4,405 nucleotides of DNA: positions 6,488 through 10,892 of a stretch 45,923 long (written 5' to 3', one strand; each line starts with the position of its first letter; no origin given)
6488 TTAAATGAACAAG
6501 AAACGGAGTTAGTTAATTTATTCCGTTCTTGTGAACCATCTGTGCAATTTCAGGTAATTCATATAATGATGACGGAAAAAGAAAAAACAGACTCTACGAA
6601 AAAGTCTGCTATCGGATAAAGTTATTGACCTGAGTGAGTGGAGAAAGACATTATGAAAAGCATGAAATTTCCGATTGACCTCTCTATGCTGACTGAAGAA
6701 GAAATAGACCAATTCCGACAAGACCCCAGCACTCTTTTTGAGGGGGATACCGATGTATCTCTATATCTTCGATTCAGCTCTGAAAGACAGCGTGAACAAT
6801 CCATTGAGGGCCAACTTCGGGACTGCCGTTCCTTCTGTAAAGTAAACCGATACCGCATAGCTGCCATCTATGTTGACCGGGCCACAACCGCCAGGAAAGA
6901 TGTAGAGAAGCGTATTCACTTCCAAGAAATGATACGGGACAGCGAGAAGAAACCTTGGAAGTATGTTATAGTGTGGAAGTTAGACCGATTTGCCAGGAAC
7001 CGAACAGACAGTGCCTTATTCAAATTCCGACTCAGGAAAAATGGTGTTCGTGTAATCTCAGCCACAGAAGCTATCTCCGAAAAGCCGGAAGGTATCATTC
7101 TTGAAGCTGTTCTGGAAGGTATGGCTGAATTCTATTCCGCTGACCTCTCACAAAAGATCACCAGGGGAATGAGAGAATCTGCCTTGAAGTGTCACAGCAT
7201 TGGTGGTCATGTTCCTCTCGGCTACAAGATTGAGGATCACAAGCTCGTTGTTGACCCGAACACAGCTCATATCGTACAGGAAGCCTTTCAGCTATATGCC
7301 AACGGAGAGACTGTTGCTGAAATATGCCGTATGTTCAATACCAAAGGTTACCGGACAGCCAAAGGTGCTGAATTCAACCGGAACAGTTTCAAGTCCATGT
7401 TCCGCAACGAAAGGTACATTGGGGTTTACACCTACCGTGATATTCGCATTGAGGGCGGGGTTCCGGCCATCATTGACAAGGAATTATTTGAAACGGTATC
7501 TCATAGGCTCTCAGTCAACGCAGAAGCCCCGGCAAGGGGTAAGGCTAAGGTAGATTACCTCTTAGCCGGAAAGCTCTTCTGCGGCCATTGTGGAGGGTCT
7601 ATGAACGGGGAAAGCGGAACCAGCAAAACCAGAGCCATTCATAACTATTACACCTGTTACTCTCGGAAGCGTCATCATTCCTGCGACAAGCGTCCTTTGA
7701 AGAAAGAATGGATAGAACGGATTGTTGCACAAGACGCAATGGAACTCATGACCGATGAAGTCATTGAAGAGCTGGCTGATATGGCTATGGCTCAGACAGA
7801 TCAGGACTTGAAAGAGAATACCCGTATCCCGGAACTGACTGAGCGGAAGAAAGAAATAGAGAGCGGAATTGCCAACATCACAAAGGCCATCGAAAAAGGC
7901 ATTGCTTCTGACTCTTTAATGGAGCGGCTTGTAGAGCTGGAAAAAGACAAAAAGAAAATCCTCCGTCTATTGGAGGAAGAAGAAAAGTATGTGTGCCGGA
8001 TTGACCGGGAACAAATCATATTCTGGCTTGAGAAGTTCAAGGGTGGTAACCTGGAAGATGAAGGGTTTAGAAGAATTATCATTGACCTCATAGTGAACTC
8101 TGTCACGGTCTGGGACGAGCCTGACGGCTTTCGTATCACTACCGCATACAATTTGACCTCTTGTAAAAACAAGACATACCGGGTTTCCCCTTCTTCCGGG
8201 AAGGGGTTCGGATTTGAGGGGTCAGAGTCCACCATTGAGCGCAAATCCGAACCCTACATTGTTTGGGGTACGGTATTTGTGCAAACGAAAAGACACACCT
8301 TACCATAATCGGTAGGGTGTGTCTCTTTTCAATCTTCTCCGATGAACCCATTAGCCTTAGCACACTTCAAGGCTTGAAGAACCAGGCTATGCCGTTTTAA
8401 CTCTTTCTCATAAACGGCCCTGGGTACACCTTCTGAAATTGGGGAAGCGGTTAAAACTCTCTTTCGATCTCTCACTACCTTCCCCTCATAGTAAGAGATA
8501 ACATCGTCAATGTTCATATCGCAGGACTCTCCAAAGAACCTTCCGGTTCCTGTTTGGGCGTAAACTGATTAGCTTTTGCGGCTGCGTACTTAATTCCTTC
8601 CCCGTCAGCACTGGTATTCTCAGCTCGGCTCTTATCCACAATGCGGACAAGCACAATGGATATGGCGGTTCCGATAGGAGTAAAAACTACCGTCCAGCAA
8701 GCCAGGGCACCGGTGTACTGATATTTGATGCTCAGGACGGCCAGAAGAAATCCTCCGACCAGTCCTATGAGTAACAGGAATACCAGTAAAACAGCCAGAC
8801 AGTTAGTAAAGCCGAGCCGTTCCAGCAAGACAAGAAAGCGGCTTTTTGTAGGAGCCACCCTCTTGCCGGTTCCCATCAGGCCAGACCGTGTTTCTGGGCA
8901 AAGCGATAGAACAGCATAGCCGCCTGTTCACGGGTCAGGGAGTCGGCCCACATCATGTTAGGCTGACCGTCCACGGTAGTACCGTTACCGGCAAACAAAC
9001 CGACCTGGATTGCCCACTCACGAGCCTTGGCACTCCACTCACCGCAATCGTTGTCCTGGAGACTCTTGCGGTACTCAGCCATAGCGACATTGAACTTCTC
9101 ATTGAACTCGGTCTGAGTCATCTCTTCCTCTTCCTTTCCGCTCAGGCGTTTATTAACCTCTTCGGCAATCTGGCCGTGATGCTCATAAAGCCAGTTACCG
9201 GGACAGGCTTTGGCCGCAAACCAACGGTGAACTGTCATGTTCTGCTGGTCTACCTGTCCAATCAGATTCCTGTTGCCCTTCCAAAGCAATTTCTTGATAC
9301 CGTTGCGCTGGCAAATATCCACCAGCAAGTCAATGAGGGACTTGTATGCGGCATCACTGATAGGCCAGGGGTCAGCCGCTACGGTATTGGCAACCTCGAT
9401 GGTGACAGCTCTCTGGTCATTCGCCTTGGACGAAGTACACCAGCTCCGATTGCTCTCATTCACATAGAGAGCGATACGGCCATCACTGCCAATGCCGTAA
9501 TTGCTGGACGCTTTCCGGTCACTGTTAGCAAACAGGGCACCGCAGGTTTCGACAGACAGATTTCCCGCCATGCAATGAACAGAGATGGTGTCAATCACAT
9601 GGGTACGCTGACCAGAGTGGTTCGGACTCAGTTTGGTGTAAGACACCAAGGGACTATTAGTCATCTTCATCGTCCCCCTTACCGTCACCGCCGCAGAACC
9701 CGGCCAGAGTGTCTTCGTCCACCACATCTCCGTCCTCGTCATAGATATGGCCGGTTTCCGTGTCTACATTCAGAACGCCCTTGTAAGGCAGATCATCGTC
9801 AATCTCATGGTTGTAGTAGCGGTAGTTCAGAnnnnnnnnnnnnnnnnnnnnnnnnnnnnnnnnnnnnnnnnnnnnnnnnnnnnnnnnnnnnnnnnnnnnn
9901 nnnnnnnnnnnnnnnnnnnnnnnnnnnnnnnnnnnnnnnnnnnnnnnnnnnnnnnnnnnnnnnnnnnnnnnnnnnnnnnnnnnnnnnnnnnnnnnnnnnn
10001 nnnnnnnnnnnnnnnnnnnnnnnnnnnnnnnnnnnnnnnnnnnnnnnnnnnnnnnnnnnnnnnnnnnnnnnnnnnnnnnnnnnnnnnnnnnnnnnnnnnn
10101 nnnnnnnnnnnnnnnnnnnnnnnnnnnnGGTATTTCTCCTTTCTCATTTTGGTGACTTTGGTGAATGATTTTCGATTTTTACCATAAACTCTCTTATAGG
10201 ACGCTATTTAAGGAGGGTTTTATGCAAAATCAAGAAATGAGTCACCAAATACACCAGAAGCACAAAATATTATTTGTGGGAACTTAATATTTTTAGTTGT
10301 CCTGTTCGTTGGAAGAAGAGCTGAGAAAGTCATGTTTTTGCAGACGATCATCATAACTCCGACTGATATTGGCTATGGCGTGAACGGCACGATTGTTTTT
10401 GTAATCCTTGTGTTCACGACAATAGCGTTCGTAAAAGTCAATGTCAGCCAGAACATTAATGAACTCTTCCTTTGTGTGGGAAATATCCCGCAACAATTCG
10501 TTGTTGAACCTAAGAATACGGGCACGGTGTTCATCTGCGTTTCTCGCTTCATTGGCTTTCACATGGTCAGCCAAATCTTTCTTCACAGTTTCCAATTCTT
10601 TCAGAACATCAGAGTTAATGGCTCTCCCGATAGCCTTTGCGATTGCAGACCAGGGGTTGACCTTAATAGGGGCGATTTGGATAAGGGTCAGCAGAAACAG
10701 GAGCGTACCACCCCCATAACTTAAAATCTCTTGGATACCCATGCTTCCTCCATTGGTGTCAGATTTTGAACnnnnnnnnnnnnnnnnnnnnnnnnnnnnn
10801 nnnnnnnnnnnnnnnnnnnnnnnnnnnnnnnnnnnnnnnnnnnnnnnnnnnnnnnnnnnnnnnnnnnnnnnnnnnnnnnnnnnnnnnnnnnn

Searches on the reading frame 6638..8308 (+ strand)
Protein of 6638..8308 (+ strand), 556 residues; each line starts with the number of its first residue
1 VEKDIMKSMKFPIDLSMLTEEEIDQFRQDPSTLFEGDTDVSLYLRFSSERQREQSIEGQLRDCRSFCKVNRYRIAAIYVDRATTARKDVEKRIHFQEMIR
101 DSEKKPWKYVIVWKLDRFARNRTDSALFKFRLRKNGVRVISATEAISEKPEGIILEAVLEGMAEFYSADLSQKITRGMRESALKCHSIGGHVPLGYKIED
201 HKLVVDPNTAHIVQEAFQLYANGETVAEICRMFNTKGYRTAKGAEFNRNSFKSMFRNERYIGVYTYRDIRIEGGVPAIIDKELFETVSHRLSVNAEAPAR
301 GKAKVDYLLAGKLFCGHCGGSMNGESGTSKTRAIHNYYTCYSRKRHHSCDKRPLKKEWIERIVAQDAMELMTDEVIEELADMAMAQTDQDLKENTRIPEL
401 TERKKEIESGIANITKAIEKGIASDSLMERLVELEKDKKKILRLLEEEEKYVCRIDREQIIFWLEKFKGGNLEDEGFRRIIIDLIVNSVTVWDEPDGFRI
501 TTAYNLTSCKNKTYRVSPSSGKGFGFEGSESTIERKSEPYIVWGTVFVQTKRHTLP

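Call 36: search_protein_families(library=pfam, proteins=[window:6638-8308:+], max_evalue=0.01)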
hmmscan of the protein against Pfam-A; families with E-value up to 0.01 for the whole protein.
window:6638-8308:+ (556 aa): 5 families
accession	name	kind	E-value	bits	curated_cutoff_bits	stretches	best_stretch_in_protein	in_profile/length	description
PF00239.26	Resolvase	-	3.3e-25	89.3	23.3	1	42-182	3-140/145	Resolvase, N terminal domain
PF07508.19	Recombinase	-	6.7e-19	68.5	21.1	1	207-292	1-100/102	Recombinase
PF13408.12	Zn_ribbon_recom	-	1.4e-13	51.5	25.3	1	308-365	1-55/58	Recombinase zinc beta ribbon domain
PF09010.15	AsiA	-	0.004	17.7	25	0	229-256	32-59/85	Anti-Sigma Factor A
PF13518.12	HTH_28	-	0.0053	17.3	25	0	215-242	4-30/52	Helix-turn-helix domain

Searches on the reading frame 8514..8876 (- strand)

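Call 36: search_protein_families(library=pfam, proteins=[window:8514-8876:-], max_evalue=0.01)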
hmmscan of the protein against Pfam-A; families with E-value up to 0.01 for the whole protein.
window:8514-8876:- (120 aa): 2 families
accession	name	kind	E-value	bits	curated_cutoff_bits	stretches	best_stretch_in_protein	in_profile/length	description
PF14184.11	YrvL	-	0.00063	20.2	27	1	25-81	8-64/127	Regulatory protein YrvL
PF10269.14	Tmemb_185A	-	0.0031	17.7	23.1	1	22-88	48-111/252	Transmembrane Fragile-X-F protein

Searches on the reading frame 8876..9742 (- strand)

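Call 10: search_protein_families(library=pfam, proteins=[window:8876-9742:-], max_evalue=0.01)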
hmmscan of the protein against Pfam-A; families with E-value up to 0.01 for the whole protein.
window:8876-9742:- (288 aa): 1 family
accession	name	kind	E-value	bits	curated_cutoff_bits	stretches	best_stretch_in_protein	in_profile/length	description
PF01510.30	Amidase_2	-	5.7e-18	66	26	1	49-183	4-131/131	N-acetylmuramoyl-L-alanine amidase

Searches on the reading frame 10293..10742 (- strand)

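Call 10: search_protein_families(library=pfam, proteins=[window:10293-10742:-], max_evalue=0.01)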
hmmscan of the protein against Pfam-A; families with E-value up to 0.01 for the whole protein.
window:10293-10742:- (149 aa): 0 families

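Call 23: search_protein_families(library=phrogs, proteins=[window:10293-10742:-], max_evalue=0.001)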
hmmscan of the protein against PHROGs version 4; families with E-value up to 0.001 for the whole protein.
window:10293-10742:- (149 aa): 1 family
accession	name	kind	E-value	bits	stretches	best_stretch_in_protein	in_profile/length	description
phrog_37604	-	unknown function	8.6e-65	218.5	1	1-140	29-168/168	-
